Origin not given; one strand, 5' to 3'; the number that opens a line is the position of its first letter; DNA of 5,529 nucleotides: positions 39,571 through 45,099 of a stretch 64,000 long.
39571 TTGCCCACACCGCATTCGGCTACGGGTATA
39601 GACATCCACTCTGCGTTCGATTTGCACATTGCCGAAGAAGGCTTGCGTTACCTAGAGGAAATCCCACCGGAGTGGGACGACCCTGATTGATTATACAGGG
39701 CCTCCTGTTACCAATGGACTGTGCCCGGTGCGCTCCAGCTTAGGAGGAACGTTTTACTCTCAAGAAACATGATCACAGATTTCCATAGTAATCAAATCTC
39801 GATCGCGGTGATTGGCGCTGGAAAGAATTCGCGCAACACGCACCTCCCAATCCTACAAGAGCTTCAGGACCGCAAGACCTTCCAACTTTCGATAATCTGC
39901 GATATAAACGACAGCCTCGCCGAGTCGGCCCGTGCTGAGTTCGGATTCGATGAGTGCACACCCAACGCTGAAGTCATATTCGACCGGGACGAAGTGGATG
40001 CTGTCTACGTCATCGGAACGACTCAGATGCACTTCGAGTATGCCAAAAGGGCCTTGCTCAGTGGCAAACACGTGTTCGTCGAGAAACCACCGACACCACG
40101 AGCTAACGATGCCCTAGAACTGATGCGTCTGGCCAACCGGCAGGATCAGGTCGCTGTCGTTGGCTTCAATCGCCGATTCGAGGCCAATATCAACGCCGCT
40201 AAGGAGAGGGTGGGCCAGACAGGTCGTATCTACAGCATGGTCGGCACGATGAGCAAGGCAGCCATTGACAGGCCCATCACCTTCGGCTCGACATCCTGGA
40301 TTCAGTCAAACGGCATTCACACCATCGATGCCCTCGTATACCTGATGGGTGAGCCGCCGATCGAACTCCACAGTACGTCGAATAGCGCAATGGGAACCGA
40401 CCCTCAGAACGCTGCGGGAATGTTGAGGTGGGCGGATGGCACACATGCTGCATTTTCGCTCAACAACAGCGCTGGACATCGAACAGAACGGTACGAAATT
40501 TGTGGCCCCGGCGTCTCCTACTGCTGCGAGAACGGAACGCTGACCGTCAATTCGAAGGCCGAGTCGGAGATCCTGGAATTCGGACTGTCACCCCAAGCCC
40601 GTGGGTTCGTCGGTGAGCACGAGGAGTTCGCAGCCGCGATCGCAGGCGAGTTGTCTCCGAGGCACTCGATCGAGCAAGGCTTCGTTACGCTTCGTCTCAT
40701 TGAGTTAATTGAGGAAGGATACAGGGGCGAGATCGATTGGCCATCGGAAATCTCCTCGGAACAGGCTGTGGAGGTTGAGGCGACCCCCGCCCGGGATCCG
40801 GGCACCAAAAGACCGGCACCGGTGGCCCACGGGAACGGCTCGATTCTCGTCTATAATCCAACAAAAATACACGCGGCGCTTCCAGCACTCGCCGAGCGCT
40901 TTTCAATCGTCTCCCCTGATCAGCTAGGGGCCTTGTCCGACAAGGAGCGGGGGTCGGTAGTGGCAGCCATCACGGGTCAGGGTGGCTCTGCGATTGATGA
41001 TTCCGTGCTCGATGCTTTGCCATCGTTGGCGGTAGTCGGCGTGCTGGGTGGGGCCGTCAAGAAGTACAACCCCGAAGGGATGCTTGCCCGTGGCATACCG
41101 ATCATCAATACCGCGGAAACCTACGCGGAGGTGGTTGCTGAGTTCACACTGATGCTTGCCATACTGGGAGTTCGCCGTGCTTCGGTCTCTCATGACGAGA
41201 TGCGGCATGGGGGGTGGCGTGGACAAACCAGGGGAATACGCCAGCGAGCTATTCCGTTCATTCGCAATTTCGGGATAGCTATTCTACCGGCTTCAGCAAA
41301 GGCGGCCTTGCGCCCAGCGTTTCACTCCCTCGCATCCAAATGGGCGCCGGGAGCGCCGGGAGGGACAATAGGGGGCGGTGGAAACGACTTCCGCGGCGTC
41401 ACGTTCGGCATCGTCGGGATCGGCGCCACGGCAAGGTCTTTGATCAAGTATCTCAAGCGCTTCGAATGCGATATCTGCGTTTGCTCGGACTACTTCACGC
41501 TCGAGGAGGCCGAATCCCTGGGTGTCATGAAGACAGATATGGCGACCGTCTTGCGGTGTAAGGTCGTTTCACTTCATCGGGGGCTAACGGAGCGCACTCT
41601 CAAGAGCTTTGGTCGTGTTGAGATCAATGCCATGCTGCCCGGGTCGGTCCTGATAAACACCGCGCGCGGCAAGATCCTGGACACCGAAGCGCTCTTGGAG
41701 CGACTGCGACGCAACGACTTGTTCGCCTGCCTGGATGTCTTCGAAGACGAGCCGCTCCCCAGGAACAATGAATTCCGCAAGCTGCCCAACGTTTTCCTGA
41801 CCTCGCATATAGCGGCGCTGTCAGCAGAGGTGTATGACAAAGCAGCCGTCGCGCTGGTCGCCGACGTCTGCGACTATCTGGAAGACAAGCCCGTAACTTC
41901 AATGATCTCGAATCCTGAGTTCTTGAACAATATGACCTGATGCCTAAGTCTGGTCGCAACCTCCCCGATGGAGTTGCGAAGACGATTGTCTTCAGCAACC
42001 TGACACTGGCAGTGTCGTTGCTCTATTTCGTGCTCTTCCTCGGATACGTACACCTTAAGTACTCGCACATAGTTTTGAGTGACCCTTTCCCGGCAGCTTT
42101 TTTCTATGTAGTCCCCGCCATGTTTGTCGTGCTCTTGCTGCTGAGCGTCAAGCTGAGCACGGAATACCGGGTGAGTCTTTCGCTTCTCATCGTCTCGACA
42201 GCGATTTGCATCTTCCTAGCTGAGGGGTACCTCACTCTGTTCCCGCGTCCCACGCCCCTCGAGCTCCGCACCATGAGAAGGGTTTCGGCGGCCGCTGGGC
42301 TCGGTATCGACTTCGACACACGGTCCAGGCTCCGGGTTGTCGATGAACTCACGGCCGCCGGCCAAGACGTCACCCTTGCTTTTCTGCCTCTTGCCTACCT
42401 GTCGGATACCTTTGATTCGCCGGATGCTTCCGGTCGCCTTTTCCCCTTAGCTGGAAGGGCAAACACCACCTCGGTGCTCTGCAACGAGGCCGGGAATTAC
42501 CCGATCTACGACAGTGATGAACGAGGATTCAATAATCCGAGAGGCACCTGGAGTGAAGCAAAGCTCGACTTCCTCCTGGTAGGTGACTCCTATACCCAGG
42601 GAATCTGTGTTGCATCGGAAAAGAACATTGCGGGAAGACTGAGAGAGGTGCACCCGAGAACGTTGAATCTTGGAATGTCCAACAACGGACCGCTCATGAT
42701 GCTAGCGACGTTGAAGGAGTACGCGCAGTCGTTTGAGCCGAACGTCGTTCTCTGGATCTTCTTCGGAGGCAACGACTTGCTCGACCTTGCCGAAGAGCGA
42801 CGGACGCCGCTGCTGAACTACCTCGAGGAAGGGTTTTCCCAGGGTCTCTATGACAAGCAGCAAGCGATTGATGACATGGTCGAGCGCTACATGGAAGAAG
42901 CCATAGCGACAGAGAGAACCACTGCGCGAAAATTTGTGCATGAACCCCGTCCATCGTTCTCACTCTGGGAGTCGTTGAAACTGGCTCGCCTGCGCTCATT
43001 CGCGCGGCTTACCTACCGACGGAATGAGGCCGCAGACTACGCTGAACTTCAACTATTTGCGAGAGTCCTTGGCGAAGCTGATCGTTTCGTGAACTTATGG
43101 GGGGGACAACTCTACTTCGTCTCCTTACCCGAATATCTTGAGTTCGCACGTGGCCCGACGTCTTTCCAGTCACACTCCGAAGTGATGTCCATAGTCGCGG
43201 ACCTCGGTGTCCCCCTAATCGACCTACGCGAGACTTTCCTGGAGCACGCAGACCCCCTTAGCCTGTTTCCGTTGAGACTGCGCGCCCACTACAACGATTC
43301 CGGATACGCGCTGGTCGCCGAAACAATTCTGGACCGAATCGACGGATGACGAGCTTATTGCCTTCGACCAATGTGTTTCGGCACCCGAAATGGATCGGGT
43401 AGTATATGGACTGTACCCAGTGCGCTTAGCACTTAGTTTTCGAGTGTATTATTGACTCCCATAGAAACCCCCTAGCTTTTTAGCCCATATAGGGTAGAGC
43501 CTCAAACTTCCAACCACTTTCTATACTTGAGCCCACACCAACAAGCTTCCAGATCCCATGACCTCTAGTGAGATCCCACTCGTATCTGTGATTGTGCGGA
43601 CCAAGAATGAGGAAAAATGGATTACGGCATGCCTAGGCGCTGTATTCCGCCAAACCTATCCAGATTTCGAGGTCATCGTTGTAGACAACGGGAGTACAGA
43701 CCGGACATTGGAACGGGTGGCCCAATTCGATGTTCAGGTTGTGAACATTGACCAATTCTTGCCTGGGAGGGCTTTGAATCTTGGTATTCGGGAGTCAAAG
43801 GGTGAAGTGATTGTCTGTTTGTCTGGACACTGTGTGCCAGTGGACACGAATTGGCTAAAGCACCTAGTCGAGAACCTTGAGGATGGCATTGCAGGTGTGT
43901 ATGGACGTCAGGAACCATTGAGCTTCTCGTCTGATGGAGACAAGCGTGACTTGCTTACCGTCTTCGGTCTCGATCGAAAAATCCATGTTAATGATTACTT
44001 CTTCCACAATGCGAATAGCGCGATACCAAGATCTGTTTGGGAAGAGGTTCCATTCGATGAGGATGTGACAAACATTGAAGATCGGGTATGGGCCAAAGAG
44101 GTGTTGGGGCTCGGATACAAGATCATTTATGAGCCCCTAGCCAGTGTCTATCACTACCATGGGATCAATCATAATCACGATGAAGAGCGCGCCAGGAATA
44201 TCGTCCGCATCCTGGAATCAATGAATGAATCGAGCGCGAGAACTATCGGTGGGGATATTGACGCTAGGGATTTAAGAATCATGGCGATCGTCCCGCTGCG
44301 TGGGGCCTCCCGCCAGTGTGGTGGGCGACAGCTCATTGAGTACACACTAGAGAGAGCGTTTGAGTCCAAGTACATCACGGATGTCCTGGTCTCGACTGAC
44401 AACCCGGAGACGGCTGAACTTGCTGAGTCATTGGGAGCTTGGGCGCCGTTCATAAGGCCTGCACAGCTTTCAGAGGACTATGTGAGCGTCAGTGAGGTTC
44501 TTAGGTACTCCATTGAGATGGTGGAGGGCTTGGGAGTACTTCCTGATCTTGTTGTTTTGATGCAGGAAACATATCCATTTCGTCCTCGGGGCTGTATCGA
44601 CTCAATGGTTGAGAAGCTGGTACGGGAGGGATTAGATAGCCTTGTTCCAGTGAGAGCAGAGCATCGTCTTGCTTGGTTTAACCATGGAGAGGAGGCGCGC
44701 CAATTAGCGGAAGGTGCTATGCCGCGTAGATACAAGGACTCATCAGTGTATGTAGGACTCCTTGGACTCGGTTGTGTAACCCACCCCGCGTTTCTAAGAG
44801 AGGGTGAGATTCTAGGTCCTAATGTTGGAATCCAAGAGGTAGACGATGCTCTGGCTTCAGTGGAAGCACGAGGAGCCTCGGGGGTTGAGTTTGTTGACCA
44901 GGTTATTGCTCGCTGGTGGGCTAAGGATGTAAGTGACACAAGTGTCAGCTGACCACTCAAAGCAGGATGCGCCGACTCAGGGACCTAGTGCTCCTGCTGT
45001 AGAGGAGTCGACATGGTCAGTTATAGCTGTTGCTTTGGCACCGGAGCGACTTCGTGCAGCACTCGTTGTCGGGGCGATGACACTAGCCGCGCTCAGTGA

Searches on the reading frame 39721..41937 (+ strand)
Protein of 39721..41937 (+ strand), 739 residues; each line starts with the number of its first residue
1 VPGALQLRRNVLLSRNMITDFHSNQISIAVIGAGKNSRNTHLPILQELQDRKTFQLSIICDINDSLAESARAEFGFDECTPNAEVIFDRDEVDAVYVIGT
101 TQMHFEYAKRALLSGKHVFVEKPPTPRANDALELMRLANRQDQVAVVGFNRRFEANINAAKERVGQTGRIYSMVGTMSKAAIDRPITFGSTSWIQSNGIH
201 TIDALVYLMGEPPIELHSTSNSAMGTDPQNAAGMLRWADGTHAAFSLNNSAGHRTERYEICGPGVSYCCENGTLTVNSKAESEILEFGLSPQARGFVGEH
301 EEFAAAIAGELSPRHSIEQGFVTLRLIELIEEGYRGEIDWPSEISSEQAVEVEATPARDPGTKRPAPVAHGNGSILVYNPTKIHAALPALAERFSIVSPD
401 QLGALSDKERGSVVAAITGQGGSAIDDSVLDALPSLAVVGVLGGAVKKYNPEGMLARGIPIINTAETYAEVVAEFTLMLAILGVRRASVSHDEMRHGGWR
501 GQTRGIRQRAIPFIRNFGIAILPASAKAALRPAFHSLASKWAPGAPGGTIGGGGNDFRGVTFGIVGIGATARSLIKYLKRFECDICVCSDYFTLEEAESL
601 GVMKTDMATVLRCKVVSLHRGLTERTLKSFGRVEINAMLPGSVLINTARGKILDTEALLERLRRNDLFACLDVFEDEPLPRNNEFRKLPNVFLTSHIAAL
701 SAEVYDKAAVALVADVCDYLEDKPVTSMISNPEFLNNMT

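Call 26: search_protein_families(library=pfam, proteins=[window:39721-41937:+])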
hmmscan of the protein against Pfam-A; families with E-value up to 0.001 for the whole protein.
window:39721-41937:+ (739 aa): 5 families
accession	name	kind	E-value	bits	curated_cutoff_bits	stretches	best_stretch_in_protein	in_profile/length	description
PF02826.25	2-Hacid_dh_C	-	1.9e-34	119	25.1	1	554-698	31-178/178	D-isomer specific 2-hydroxyacid dehydrogenase, NAD binding domain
PF01408.29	GFO_IDH_MocA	-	9.5e-22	78.4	24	1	26-149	1-120/120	Oxidoreductase family, NAD-binding Rossmann fold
PF22725.1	GFO_IDH_MocA_C3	-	2.4e-07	31.2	27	1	193-262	45-118/124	GFO/IDH/MocA C-terminal domain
PF00389.36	2-Hacid_dh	-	3e-07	30.6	24.6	1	412-728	38-132/134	D-isomer specific 2-hydroxyacid dehydrogenase, catalytic domain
PF02894.22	GFO_IDH_MocA_C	-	0.00012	22.3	22.9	1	197-330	46-206/218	Oxidoreductase family, C-terminal alpha/beta domain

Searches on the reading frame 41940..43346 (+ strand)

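Call 26: search_protein_families(library=pfam, proteins=[window:41940-43346:+])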
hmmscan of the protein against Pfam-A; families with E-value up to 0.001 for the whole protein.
window:41940-43346:+ (469 aa): 1 family
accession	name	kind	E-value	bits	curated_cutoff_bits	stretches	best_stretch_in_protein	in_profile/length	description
PF13472.12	Lipase_GDSL_2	-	1.4e-09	39.1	32.9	1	214-458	2-178/178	GDSL-like Lipase/Acylhydrolase family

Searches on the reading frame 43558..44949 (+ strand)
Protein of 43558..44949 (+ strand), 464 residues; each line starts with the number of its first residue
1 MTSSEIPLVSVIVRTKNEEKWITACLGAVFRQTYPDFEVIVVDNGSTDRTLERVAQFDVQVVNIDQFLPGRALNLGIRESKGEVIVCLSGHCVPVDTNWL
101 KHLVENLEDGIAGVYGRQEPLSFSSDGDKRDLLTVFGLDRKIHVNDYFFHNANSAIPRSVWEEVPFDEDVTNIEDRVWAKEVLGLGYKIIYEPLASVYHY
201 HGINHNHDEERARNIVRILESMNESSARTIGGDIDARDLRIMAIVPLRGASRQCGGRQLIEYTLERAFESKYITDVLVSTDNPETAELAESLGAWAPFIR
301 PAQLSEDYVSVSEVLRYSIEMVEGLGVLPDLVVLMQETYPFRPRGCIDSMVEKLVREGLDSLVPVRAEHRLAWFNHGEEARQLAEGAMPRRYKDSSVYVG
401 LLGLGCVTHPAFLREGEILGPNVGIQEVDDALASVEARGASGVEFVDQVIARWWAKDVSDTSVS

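Call 26: search_protein_families(library=pfam, proteins=[window:43558-44949:+])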
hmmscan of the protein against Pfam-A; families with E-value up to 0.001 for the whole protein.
window:43558-44949:+ (464 aa): 5 families
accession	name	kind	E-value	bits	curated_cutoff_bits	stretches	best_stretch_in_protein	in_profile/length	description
PF00535.33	Glycos_transf_2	-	1.4e-25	90.7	23.3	1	10-158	1-161/168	Glycosyl transferase family 2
PF02348.25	CTP_transf_3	-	1e-07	32.4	22.6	1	255-358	22-118/217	Cytidylyltransferase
PF10111.15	Glyco_tranf_2_2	-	1.3e-05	25.3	27.3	1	12-93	5-93/276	Glycosyltransferase like family 2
PF13641.12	Glyco_tranf_2_3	-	2.1e-05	25.1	27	1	9-113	3-118/230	Glycosyltransferase like family 2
PF12804.13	NTP_transf_3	-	0.00027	21.6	27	0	253-298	20-62/160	MobA-like NTP transferase domain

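Call 28: search_protein_families(library=ncbifam, proteins=[window:43558-44949:+], max_evalue=0.00001)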
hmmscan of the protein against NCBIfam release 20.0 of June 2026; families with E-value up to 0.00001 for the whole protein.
window:43558-44949:+ (464 aa): 12 families
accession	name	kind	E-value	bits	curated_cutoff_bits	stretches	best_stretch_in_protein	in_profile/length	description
TIGR03584.1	PseF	equivalog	8.1e-16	58.3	205.7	1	253-357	20-123/222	pseudaminic acid cytidylyltransferase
NF041875.1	EPS_EpsD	equivalog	3.7e-14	52.8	370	1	9-103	1-101/325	exopolysaccharide biosynthesis glycosyltransferase EpsD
TIGR03937.1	PgaC_IcaA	equivalog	6.4e-14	51.7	422.3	1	3-109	41-152/407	poly-beta-1,6-N-acetyl-D-glucosamine synthase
TIGR03965.1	mycofact_glyco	equivalog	2.1e-13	50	280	1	3-109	70-181/467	mycofactocin biosynthesis glycosyltransferase MftF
TIGR04283.1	glyco_like_mftF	equivalog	7.7e-12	45.3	182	1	9-107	1-97/221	TIGR04283 family arsenosugar biosynthesis glycosyltransferase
NF038299.1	EPS_HpsN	equivalog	1.7e-09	37.1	425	1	7-113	1-114/317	hormogonium polysaccharide biosynthesis glycosyltransferase HpsN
NF007482.0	PRK10073.1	equivalog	4.5e-09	35.7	423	1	4-82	3-86/334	glycosyltransferase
NF047683.1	TeichurnBiosyTuaG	equivalog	4.4e-08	33.1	400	1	5-61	4-60/252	teichuronic acid biosynthesis protein TuaG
NF045692.1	OglycostaseCruG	equivalog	1.5e-07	30.7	600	1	3-58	37-92/386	2'-O-glycosyltransferase CruG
NF010496.0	PRK13915.1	equivalog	1.8e-06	27.3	262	1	9-84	33-119/307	glucosyl-3-phosphoglycerate synthase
TIGR03469.1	HpnB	hypoth_equivalog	1.9e-06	27.2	379.25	1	5-56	42-94/386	hopene-associated glycosyltransferase HpnB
NF053739.1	GlytfEpsEBac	equivalog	3e-06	26.4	450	1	7-60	1-54/265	glycosyltransferase EpsE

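Call 50: search_solved_structures(query=window:43558-44949:+, max_evalue=0.001)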
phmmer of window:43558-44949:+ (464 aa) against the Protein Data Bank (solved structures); distinct sequences matched with E-value up to 0.001: 20.
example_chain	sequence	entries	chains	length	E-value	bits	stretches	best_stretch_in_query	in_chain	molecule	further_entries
5hea_A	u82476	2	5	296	5.1e-10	42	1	8-110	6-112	Putative glycosyltransferase (GalT1)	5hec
2z87_A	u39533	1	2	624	5.3e-10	42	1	3-55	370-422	Chondroitin synthase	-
2z86_A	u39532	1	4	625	5.3e-10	41.9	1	3-55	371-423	Chondroitin synthase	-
6p61_A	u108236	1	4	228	9.9e-10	41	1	5-89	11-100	Glycosyltransferase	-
9ftb_A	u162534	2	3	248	3.3e-08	36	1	242-342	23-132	NeuA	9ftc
5tze_C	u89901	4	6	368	1.3e-07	34.1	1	10-88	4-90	Glycosyl transferase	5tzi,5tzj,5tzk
5tz8_A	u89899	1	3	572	2.7e-07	33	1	10-88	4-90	Glycosyl transferase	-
6ifd_A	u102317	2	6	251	3e-07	32.9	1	255-353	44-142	CMP-N-acetylneuraminate Synthetase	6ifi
9t4z_A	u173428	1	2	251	5.2e-07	32.1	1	238-375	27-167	PpNeuA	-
8vh7_A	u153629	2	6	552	7.9e-07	31.5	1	2-86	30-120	Heparosan synthase B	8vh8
8viw_A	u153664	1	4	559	8.1e-07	31.4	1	2-86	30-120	Heparosan synthase B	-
6yv7_B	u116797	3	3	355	1.3e-06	30.8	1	7-193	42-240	Glycosyl transferase, family 2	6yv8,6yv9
6yv7_A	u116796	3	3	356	1.3e-06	30.8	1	7-193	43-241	Glycosyl transferase, family 2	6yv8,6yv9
1eyr_A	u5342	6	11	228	4e-06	29.1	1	246-391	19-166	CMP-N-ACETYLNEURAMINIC ACID SYNTHETASE | N-acylneuraminate cytidylyltransferase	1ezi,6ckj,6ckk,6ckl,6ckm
3bcv_A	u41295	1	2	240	1e-05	27.8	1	4-91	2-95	Putative glycosyltransferase protein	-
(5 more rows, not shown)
